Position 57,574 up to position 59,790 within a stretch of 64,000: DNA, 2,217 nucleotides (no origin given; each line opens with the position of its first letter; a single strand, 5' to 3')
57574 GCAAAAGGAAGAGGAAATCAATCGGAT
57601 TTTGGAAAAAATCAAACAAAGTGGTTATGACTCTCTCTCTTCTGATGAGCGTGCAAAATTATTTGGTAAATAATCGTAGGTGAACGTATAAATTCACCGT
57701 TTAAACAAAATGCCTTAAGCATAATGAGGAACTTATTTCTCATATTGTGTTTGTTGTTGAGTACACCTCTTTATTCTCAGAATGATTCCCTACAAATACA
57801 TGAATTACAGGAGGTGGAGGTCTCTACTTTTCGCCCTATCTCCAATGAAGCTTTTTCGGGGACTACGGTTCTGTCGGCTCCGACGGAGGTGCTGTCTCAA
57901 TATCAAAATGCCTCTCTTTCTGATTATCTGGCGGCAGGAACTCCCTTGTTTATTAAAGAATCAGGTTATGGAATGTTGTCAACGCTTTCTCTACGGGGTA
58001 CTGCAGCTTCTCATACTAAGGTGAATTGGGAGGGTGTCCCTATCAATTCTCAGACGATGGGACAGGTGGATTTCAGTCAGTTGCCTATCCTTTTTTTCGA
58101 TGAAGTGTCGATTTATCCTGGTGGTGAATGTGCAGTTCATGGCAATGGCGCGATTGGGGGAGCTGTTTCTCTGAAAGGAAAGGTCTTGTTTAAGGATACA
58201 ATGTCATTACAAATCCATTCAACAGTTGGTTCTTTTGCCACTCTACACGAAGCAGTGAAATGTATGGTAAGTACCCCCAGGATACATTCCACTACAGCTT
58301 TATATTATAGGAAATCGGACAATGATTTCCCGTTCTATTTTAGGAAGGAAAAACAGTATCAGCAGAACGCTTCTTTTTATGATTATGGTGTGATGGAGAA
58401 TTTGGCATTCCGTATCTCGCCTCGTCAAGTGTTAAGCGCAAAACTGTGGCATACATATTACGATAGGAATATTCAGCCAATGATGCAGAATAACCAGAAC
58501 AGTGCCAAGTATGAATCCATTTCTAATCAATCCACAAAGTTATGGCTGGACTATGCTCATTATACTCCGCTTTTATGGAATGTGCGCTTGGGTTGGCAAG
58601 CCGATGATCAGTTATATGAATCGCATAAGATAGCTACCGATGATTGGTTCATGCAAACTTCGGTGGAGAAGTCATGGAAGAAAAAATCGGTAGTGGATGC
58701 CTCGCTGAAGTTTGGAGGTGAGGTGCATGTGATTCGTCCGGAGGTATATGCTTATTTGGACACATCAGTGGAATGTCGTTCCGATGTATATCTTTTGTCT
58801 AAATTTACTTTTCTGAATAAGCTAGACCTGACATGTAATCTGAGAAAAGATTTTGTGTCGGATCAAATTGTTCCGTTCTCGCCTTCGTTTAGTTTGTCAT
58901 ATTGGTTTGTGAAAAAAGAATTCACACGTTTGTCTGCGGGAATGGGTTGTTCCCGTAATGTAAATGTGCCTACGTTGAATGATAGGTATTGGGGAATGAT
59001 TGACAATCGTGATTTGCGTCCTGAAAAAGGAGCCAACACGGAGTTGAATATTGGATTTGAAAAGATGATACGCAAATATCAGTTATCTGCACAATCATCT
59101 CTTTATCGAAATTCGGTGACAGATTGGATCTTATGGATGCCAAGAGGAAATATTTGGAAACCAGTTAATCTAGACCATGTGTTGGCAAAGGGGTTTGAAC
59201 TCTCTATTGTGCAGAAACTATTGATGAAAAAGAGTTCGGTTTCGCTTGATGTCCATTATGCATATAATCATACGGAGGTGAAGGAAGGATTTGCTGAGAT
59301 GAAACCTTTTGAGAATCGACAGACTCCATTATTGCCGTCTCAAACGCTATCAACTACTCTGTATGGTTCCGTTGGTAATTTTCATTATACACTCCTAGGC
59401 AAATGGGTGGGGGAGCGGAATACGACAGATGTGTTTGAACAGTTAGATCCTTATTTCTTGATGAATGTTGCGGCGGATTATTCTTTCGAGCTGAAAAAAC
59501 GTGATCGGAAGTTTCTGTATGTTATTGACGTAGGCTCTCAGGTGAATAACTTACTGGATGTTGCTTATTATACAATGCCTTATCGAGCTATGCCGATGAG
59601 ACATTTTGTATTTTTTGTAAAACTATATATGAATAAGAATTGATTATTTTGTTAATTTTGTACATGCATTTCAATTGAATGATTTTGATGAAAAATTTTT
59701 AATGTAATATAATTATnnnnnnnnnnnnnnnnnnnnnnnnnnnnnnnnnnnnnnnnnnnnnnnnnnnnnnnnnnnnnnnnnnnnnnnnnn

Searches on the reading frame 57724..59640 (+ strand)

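Call 60: search_protein_families(library=pfam, proteins=[window:57724-59640:+], max_evalue=0.001)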
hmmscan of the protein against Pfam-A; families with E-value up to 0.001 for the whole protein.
window:57724-59640:+ (639 aa): 1 family
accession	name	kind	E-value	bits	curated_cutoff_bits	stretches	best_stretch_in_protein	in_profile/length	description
PF07715.20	Plug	-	2.7e-11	44.3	23.9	1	49-147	9-107/107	TonB-dependent Receptor Plug Domain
